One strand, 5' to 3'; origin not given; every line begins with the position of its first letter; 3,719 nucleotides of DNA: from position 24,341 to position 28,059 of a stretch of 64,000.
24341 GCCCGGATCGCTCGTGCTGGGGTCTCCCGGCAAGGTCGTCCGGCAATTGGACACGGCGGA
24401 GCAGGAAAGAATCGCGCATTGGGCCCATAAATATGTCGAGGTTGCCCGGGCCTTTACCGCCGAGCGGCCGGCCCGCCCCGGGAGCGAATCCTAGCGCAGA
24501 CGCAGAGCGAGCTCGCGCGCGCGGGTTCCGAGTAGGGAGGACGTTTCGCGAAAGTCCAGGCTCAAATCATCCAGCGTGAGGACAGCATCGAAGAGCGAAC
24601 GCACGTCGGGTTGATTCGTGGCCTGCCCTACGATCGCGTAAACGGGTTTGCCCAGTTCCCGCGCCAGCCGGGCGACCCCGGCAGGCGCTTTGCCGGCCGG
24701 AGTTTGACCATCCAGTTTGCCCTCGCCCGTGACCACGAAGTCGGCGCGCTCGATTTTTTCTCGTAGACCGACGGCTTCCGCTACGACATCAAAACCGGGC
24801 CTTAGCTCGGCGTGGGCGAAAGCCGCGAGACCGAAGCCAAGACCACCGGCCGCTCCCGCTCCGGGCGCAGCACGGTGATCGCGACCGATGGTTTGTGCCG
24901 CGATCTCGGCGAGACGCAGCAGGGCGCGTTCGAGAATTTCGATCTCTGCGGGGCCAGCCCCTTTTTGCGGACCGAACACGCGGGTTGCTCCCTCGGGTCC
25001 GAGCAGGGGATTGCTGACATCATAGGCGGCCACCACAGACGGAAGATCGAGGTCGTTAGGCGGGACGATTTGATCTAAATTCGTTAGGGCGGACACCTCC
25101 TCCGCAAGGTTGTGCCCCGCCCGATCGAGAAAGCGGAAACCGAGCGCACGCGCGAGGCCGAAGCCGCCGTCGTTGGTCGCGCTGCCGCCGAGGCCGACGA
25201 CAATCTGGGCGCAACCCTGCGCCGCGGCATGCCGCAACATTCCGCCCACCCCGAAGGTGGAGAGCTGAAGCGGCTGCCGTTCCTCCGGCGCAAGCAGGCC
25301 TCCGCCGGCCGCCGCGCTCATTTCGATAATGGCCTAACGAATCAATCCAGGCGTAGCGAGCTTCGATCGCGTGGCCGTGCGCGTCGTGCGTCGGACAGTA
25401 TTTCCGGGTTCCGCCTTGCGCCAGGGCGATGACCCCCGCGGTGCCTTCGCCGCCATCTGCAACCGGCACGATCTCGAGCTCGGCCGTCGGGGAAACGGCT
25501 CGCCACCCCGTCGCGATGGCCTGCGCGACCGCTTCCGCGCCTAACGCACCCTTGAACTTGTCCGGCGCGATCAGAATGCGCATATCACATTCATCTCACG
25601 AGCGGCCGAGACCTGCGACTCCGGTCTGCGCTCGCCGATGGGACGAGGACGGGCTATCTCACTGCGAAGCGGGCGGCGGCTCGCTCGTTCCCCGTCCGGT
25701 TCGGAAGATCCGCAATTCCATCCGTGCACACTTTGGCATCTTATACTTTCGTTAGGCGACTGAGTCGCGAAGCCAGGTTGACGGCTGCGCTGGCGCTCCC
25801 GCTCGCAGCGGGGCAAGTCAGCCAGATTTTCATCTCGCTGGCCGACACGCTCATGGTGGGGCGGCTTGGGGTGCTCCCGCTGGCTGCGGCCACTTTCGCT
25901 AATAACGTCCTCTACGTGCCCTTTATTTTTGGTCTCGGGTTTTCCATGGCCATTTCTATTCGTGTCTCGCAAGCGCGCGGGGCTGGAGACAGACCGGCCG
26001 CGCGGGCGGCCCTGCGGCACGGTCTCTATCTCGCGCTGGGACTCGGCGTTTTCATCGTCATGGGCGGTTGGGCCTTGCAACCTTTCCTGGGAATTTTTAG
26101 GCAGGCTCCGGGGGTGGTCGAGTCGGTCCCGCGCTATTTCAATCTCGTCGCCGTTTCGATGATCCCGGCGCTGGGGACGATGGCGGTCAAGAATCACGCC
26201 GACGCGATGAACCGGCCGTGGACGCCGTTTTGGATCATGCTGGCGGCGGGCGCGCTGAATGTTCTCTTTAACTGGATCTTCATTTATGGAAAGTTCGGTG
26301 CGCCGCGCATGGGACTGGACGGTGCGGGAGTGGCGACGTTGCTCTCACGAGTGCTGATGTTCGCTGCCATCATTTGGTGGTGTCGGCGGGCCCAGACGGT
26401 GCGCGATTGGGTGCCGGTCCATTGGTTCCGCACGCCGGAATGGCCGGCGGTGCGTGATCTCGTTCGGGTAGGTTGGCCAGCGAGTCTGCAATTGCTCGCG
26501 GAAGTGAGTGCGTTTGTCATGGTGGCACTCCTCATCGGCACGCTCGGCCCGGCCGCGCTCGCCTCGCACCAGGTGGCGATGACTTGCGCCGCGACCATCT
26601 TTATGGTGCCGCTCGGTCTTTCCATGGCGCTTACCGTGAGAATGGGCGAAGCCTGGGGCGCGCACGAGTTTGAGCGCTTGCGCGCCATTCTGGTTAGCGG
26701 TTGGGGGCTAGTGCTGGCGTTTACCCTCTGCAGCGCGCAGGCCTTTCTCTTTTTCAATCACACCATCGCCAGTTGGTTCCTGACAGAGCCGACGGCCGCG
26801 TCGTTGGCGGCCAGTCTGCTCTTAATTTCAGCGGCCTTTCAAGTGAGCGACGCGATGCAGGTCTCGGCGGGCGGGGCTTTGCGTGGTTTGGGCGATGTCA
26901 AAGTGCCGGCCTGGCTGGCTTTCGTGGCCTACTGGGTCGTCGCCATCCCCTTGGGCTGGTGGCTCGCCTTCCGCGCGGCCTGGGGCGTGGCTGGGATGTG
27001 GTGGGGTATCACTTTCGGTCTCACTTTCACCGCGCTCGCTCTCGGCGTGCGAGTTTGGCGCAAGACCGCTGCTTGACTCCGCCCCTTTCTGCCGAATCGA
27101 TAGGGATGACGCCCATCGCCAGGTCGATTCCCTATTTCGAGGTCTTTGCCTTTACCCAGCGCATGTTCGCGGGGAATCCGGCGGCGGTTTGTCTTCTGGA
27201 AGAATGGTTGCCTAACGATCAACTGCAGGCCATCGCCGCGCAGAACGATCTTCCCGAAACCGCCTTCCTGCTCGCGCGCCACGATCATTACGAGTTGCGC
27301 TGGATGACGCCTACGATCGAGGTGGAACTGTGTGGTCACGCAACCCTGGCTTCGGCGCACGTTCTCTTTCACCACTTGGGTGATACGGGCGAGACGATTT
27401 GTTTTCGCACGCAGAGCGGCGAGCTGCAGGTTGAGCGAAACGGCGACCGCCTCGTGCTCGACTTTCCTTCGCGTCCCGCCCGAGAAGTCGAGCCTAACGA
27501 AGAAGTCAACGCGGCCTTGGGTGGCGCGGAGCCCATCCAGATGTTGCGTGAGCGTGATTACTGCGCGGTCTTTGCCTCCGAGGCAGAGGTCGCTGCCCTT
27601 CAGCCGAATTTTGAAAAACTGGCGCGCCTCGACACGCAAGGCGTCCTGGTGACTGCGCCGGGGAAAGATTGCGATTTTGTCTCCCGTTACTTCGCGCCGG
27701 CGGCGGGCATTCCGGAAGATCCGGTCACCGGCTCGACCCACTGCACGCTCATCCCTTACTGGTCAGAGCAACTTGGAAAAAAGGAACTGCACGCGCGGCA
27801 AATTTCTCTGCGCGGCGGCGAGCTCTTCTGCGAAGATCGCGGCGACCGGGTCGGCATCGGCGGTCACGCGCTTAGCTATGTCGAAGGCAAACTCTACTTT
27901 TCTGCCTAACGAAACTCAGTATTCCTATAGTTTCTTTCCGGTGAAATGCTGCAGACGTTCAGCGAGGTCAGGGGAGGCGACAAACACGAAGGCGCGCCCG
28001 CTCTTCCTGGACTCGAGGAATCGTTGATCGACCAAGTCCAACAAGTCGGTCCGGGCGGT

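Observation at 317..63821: Hyper-abundant 8/9-mer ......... scattered through genes and spacers, resembling an uptake-sequence-like genomic signature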

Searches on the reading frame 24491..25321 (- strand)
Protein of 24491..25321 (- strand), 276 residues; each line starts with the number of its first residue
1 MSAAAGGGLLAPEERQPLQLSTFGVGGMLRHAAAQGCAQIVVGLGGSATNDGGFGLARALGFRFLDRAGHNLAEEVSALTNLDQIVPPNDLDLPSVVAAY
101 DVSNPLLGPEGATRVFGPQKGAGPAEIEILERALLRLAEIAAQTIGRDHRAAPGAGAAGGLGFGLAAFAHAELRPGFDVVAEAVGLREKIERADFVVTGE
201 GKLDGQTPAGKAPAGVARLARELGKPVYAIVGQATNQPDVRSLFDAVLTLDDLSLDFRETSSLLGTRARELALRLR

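Call 18: search_protein_families(library=pfam, proteins=[window:24491-25321:-])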
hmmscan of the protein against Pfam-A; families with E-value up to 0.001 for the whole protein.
window:24491-25321:- (276 aa): 1 family
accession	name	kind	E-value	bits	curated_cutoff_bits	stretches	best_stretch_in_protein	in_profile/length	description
PF02595.20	Gly_kinase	-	3.4e-86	289.9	23.3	1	1-249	88-341/372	Glycerate kinase family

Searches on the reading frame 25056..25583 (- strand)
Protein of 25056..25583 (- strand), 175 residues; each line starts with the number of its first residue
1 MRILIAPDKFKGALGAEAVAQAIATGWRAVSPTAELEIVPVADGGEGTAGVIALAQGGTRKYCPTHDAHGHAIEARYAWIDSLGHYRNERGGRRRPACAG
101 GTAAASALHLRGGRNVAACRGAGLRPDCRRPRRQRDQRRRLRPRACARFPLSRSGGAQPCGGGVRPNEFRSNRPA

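Call 21: search_protein_families(library=pfam, proteins=[window:25056-25583:-])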
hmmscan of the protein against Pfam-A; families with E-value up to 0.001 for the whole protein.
window:25056-25583:- (175 aa): 1 family
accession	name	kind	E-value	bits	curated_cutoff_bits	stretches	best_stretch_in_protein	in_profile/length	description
PF02595.20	Gly_kinase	-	2.1e-20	73.4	23.3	1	3-81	1-79/372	Glycerate kinase family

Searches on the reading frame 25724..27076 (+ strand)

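Call 18: search_protein_families(library=pfam, proteins=[window:25724-27076:+])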
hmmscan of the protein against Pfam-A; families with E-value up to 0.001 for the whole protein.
window:25724-27076:+ (450 aa): 1 family
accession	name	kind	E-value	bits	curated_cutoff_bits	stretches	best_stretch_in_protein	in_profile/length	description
PF01554.23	MatE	-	8.5e-57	191.8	24.9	2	252-413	1-161/161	MatE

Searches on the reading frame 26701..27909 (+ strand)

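Call 18: search_protein_families(library=pfam, proteins=[window:26701-27909:+])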
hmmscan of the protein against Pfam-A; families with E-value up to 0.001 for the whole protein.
window:26701-27909:+ (402 aa): 1 family
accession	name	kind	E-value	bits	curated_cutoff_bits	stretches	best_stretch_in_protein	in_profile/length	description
PF02567.21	PhzC-PhzF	-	9e-53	180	27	1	150-395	3-280/281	Phenazine biosynthesis-like protein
